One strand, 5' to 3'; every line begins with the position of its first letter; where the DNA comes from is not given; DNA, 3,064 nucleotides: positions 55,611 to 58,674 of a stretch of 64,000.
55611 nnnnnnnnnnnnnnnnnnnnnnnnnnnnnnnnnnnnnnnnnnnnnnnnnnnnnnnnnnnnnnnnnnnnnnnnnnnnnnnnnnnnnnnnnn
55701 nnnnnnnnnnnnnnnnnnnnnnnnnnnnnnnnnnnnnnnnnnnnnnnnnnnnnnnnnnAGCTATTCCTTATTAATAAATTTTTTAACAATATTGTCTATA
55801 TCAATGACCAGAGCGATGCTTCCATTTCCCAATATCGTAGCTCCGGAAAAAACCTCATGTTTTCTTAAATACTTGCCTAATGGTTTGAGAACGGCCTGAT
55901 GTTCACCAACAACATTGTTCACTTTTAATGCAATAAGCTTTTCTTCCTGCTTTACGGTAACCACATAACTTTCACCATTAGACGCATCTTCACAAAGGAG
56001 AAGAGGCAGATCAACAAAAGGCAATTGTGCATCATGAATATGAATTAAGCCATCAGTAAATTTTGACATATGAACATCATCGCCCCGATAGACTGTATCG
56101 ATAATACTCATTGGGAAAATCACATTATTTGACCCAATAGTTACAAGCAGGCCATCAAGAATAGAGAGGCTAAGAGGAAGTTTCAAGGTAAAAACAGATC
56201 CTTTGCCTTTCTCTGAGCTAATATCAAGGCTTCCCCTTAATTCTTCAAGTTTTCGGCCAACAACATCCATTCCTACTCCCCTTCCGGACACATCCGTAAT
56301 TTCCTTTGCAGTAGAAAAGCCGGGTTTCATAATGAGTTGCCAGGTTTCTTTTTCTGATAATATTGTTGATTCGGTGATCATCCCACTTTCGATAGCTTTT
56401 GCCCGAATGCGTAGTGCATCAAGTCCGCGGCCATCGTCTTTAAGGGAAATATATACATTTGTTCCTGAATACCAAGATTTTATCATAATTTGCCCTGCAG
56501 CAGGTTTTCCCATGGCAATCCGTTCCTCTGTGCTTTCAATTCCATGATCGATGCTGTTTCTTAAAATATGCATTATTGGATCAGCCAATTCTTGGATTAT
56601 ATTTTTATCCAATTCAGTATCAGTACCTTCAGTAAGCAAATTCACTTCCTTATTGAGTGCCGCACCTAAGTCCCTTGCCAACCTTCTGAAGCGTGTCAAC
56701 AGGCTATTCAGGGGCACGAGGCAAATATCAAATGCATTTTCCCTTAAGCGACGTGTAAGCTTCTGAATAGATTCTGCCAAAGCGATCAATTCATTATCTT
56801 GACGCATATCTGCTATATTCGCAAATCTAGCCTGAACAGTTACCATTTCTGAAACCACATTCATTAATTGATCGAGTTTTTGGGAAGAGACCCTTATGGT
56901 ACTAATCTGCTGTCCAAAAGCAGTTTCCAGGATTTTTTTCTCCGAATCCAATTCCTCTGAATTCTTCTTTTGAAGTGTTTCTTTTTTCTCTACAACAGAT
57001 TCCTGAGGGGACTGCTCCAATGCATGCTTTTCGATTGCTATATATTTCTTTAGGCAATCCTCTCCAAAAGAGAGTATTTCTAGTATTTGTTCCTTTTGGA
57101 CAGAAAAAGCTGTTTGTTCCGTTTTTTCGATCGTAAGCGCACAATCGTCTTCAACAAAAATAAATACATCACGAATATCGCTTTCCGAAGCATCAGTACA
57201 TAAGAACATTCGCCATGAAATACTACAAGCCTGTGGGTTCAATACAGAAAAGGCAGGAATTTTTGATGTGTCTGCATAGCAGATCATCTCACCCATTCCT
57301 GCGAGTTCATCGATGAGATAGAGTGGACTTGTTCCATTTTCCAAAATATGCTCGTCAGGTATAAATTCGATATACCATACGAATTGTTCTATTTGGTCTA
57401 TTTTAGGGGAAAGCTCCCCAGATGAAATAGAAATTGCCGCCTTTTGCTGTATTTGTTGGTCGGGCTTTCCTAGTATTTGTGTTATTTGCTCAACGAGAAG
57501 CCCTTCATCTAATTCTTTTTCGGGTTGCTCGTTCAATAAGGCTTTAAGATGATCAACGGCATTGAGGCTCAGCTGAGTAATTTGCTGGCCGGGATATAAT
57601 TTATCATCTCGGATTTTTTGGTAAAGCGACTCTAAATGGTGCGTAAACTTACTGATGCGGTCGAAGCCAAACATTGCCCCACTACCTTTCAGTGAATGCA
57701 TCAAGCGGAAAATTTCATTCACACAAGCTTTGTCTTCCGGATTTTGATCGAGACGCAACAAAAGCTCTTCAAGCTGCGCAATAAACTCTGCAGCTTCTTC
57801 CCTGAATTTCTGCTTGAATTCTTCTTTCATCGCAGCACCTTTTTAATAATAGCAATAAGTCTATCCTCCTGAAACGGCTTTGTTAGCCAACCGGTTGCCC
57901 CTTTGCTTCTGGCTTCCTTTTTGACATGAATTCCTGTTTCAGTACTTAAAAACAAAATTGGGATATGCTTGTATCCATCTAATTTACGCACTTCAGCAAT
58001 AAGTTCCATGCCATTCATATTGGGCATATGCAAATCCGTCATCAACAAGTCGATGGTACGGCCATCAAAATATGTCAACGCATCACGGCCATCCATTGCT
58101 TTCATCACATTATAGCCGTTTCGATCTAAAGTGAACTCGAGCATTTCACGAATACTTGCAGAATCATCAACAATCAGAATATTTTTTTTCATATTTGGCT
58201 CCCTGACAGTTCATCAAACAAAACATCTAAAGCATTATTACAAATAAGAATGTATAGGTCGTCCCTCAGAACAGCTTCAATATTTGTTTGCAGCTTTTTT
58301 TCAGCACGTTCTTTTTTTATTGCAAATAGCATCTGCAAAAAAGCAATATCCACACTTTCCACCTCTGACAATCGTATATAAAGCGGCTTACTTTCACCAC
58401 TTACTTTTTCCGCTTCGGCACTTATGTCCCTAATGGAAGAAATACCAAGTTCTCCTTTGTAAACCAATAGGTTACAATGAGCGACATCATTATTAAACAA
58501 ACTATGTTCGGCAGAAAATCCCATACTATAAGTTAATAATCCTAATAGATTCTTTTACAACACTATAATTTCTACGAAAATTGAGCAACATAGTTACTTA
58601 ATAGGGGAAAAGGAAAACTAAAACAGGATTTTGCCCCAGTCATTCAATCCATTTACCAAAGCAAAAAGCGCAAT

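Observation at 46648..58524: Complete 12-gene chemosensory (Che-like) operon in a Bacteroidota setting, wired to kinases instead of a motor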

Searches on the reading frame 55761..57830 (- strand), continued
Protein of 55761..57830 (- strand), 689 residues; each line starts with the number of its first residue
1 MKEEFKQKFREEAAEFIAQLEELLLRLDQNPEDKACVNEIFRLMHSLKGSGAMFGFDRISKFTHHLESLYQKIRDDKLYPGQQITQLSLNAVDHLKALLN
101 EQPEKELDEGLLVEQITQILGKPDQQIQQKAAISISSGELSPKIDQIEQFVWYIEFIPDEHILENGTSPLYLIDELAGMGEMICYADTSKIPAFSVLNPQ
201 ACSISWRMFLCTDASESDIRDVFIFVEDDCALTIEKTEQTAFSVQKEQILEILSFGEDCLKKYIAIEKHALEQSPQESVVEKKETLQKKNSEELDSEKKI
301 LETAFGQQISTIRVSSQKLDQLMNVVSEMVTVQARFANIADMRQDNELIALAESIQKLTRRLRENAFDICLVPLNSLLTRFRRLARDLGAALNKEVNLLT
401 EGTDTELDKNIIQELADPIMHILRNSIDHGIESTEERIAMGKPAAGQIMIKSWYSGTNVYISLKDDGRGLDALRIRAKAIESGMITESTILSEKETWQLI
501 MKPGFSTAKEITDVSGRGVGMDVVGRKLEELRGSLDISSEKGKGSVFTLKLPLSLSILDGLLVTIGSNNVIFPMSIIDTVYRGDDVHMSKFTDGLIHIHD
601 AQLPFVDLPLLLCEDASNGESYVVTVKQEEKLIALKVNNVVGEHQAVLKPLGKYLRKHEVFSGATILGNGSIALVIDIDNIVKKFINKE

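Call 60: search_protein_families(library=pfam, proteins=[L004:17715-19991:+, L004:7431-9254:+, L004:12936-14180:+, L001:16777-17790:+, L004:20077-21720:+], max_evalue=0.001)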
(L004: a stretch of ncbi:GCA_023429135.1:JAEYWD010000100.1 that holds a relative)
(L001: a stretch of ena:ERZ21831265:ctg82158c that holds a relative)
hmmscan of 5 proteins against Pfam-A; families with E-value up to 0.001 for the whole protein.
L004:17715-19991:+ (758 aa): 8 families
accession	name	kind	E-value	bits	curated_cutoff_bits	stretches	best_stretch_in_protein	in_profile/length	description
PF13426.13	PAS_9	-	1.2e-32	112.7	27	3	374-469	9-103/103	PAS domain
PF00989.32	PAS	-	6.3e-23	81.4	22.6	3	644-726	4-84/113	PAS fold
PF08448.16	PAS_4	-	3.1e-21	76.1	23.1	2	492-591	10-109/110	PAS fold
PF08447.18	PAS_3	-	6.7e-17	62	25.6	2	500-582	2-87/89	PAS fold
PF13185.12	GAF_2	-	4.7e-16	59.7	28.6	1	169-305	3-135/136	GAF domain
PF13188.13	PAS_8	-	4.7e-12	45.8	21.8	1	644-690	4-47/65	PAS domain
PF01590.32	GAF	-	5.4e-09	37.1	22.4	1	170-305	2-133/133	GAF domain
PF14598.12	PAS_11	-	0.00026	21.3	25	0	388-471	24-106/109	PAS domain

L004:7431-9254:+ (607 aa): 0 families

L004:12936-14180:+ (414 aa): 0 families

L001:16777-17790:+ (337 aa): 0 families

L004:20077-21720:+ (547 aa): 7 families
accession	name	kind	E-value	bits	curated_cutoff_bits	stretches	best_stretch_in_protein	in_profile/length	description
PF00072.30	Response_reg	-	2.7e-24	85.9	30.2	1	432-542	1-110/111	Response regulator receiver domain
PF00512.31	HisKA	-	1.1e-17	64.3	26.9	1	174-239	2-66/66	His Kinase A (phospho-acceptor) domain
PF02518.31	HATPase_c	-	2.9e-15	57.1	26.4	1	291-399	2-109/111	Histidine kinase-, DNA gyrase B-, and HSP90-like ATPase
PF13426.13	PAS_9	-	2.4e-10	41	27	1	56-150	4-101/103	PAS domain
PF00989.32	PAS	-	3e-06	27.7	22.6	1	44-149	3-112/113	PAS fold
PF08447.18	PAS_3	-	0.00026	21.6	25.6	0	66-141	3-80/89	PAS fold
PF08448.16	PAS_4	-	0.00037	21.1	23.1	1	54-149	7-104/110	PAS fold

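Call 81: search_protein_families(library=pfam, proteins=[L007:9611-9961:+, L008:2923-3267:+, L012:9134-9529:+, L013:9160-9618:+, L011:9286-9612:+, L048:9635-9928:+, L048:8027-9244:+, L024:9297-9626:+, L025:9242-9547:+, L042:9642-9962:+], max_evalue=0.01)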
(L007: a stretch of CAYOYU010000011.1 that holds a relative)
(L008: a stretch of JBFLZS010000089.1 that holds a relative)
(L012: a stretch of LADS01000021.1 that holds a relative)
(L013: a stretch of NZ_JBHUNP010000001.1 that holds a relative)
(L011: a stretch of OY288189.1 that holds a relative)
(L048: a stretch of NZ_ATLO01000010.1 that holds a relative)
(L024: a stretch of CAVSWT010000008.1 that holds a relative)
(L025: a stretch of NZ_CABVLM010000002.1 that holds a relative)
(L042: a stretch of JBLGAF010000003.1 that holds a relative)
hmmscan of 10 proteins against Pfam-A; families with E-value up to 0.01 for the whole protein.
L007:9611-9961:+ (116 aa): 1 family
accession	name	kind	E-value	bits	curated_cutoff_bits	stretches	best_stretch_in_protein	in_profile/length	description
PF13466.11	STAS_2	-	3.4e-08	34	29.2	1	15-83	1-69/80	STAS domain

L008:2923-3267:+ (114 aa): 2 families
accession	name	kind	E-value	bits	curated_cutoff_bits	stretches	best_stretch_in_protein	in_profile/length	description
PF01740.26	STAS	-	3.2e-08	33.7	22.6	1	4-93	3-93/106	STAS domain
PF13466.11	STAS_2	-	4.1e-07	30.5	29.2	1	14-78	1-65/80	STAS domain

L012:9134-9529:+ (131 aa): 1 family
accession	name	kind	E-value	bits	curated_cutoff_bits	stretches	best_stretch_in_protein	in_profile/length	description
PF13466.11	STAS_2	-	4.3e-05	24.1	29.2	1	34-107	6-78/80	STAS domain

L013:9160-9618:+ (152 aa): 1 family
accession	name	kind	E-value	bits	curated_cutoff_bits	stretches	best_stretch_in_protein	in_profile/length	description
PF13466.11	STAS_2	-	4.2e-12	46.5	29.2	1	57-136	1-79/80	STAS domain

L011:9286-9612:+ (108 aa): 1 family
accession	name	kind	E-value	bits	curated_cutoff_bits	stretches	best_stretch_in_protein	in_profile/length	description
PF13466.11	STAS_2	-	1.8e-09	38.1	29.2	1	8-91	1-79/80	STAS domain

L048:9635-9928:+ (97 aa): 2 families
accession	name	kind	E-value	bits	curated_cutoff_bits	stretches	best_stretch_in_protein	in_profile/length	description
PF13466.11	STAS_2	-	2.8e-18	66.3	29.2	1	15-93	1-79/80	STAS domain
PF01740.26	STAS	-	4.6e-13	49.3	22.6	1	8-95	6-95/106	STAS domain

L048:8027-9244:+ (405 aa): 1 family
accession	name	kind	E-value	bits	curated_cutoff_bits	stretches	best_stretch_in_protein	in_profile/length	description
PF00015.26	MCPsignal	-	7.6e-25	88.2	34.6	1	179-320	15-159/172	Methyl-accepting chemotaxis protein (MCP) signalling domain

L024:9297-9626:+ (109 aa): 2 families
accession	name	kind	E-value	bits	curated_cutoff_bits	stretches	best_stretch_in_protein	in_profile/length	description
PF01740.26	STAS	-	3.4e-06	27.2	22.6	1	8-85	4-83/106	STAS domain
PF13466.11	STAS_2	-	4.9e-05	23.9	29.2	1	17-95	1-78/80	STAS domain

L025:9242-9547:+ (101 aa): 2 families
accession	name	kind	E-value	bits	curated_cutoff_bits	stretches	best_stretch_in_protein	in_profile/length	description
PF13466.11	STAS_2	-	7.4e-13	48.9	29.2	1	13-91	1-79/80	STAS domain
PF01740.26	STAS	-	9.8e-07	28.9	22.6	1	12-95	12-97/106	STAS domain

L042:9642-9962:+ (106 aa): 2 families
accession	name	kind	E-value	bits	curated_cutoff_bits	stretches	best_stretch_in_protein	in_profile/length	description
PF01740.26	STAS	-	4.7e-09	36.4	22.6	1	9-104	7-102/106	STAS domain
PF13466.11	STAS_2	-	3.8e-05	24.2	29.2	1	20-88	6-74/80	STAS domain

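Call 84: search_protein_families(library=pfam, proteins=[L066:9312-9611:+, L064:9302-9610:+, L083:9334-9627:+], max_evalue=0.1)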
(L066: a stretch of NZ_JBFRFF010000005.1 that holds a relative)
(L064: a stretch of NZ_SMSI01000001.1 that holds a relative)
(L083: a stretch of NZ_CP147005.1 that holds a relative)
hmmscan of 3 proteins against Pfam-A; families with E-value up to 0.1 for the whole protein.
L066:9312-9611:+ (99 aa): 2 families
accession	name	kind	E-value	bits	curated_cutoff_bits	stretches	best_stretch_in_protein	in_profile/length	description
PF13466.11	STAS_2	-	2.7e-15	56.7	29.2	1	11-87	1-79/80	STAS domain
PF01740.26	STAS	-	0.0049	17.1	22.6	1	10-88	12-94/106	STAS domain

L064:9302-9610:+ (102 aa): 2 families
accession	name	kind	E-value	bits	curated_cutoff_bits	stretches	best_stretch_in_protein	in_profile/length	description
PF13466.11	STAS_2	-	1.4e-14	54.5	29.2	1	15-91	1-79/80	STAS domain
PF01740.26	STAS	-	4.8e-06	26.7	22.6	1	13-94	11-96/106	STAS domain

L083:9334-9627:+ (97 aa): 2 families
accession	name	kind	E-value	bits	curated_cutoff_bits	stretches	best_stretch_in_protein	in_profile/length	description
PF13466.11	STAS_2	-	2.3e-11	44.1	29.2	1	19-84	11-79/80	STAS domain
PF01740.26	STAS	-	2.4e-05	24.5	22.6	1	20-85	24-94/106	STAS domain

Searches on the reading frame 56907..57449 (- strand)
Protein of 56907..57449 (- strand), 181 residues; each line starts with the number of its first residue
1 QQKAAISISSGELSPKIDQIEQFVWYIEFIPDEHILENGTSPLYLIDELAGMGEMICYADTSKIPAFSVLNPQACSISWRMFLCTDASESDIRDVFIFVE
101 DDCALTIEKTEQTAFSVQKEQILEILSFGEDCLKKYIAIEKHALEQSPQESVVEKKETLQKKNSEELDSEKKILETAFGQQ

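Call 35: search_protein_families(library=pfam, proteins=[window:56907-57449:-], max_evalue=10)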
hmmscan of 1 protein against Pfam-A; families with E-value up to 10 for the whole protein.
seq(181 aa): 0 families

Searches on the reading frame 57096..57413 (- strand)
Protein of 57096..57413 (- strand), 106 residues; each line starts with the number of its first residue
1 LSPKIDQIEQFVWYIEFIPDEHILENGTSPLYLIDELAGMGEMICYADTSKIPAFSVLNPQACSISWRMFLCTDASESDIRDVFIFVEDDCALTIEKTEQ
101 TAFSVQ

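Call 44: search_solved_structures(query=A2, max_evalue=10, show_alignments=2)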
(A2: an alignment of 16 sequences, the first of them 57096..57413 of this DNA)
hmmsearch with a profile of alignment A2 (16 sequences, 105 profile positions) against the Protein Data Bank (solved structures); distinct sequences matched with E-value up to 10: 1.
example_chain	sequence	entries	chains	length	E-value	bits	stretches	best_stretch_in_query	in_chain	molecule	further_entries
6hv8_A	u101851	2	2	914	0.67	13.1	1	30-70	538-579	DNA polymerase epsilon catalytic subunit A | DNA polymerase epsilon catalytic subunit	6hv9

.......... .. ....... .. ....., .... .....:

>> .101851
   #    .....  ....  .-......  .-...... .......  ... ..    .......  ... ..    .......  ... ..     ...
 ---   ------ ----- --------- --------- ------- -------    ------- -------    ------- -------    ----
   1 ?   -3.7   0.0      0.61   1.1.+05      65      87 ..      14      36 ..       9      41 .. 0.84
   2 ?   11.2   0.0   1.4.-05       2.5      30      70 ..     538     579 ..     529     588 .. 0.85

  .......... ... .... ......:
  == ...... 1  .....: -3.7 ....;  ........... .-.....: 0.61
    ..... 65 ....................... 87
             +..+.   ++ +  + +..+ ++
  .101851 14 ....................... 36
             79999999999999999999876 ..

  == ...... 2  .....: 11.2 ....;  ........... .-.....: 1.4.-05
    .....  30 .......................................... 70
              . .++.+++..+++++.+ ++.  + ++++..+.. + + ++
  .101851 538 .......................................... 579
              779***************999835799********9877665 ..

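Call 51: predict_structure(alignment_id=A2)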
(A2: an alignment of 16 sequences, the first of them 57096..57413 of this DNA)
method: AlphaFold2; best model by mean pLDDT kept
length: 106 residues; sequences in the alignment: 16
mean_pLDDT: 88.8   pTM: 0.79
mean pLDDT of the five models: 88.8, 87.5, 87.3, 86.2, 84.3
residues with pLDDT >= 90: 80; 70-90: 16; 50-70: 5; < 50: 5
segments of 3 or more residues with pLDDT < 50: 1-3
pLDDT, mean of each block of 10 residues (from residue 1): 60 96 90 95 95 92 94 96 92 94 64
secondary structure, 60 per line:
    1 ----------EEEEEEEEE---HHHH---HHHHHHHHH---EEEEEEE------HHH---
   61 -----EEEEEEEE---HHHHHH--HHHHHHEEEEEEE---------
elements in order: E11-19 H23-26 H30-38 E42-48 E66-73 H77-82 H85-90 E91-97

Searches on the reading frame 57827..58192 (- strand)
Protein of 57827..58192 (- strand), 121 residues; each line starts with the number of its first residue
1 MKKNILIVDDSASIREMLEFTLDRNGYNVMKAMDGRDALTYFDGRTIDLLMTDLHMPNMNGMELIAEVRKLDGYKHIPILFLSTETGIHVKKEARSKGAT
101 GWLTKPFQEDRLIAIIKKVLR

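Call 3: search_protein_families(library=pfam, proteins=[window:57827-58192:-], max_evalue=0.01)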
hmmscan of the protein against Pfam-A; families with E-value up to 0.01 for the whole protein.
window:57827-58192:- (121 aa): 1 family
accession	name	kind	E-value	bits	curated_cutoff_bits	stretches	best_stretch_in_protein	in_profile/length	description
PF00072.30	Response_reg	-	6.3e-28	97.6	30.2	1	5-117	1-111/111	Response regulator receiver domain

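Call 34: search_protein_families(library=ncbifam, proteins=[window:57827-58192:-], max_evalue=0.01)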
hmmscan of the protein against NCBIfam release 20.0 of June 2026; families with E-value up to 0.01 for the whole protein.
window:57827-58192:- (121 aa): 101 families (the best 25 are shown)
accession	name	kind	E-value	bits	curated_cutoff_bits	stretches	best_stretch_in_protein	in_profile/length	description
TIGR02154.1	PhoB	equivalog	3.1e-23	82.3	296.2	1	1-121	1-121/226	phosphate regulon transcriptional regulator PhoB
NF033120.0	vanR_FM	exception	2.4e-22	79.7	460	1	4-121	5-119/231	vancomycin resistance response regulator transcription factor, VanR-F/VanR-M family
NF045944.1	ResRegRpaBCyano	equivalog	5.9e-22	78.2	330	1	6-121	1-113/229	response regulator transcription factor RpaB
NF045717.1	DVU0259_DivK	exception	5e-21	75.1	160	1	1-120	1-116/117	DVU0259 family response regulator domain-containing protein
NF006900.1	PRK09390.1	equivalog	6.8e-21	74.7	255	1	3-120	5-120/203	response regulator FixJ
NF040534.1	resp_reg_YycF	equivalog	8.5e-21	74.3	340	1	3-121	1-116/231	response regulator YycF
NF041733.1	resp_reg_CseB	equivalog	1.7e-20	73.4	350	1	4-121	2-116/228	two-component system response regulator CseB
NF007135.0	PRK09581.1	equivalog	4.7e-20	71.8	474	1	1-121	1-121/457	PleD family two-component system response regulator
NF008469.0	PRK11361.1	equivalog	6.7e-20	71.2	714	1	3-120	5-120/461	acetoacetate metabolism transcriptional regulator AtoC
NF040689.1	MtrAB_MtrA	equivalog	7.2e-20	71.3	300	1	5-121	1-114/219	MtrAB system response regulator MtrA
TIGR01818.1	ntrC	equivalog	1.2e-19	70.4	558.6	1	5-120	1-114/463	nitrogen regulation protein NR(I)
NF051870.1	NAssimRespRegNtrX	equivalog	1.7e-19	70.1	600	1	3-120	2-119/452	nitrogen assimilation response regulator NtrX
NF053854.1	RespRegPhoBBctds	equivalog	3.8e-19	68.9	270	1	5-121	1-116/225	two-component system response regulator PhoB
NF046022.1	RespRegCpdRBruc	equivalog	2.3e-18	66.3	180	1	4-120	3-117/120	cell cycle two-component system response regulator CpdR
NF007969.0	PRK10693.1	equivalog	3.5e-18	65.7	329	1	2-109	7-112/337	two-component system response regulator RssB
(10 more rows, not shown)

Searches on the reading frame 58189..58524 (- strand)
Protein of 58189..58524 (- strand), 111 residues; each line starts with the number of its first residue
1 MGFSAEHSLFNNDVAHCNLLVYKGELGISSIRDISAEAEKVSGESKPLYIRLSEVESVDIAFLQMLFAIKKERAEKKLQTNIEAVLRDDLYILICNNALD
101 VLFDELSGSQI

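Call 3: search_protein_families(library=pfam, proteins=[window:58189-58524:-], max_evalue=0.01)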
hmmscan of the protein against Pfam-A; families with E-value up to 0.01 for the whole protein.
window:58189-58524:- (111 aa): 1 family
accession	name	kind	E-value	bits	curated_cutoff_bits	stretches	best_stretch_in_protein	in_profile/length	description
PF13466.11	STAS_2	-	4.1e-05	24.1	29.2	1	23-76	4-59/80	STAS domain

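Call 34: search_protein_families(library=ncbifam, proteins=[window:58189-58524:-], max_evalue=0.01)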
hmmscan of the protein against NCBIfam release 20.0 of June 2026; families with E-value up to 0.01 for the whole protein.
window:58189-58524:- (111 aa): 0 families
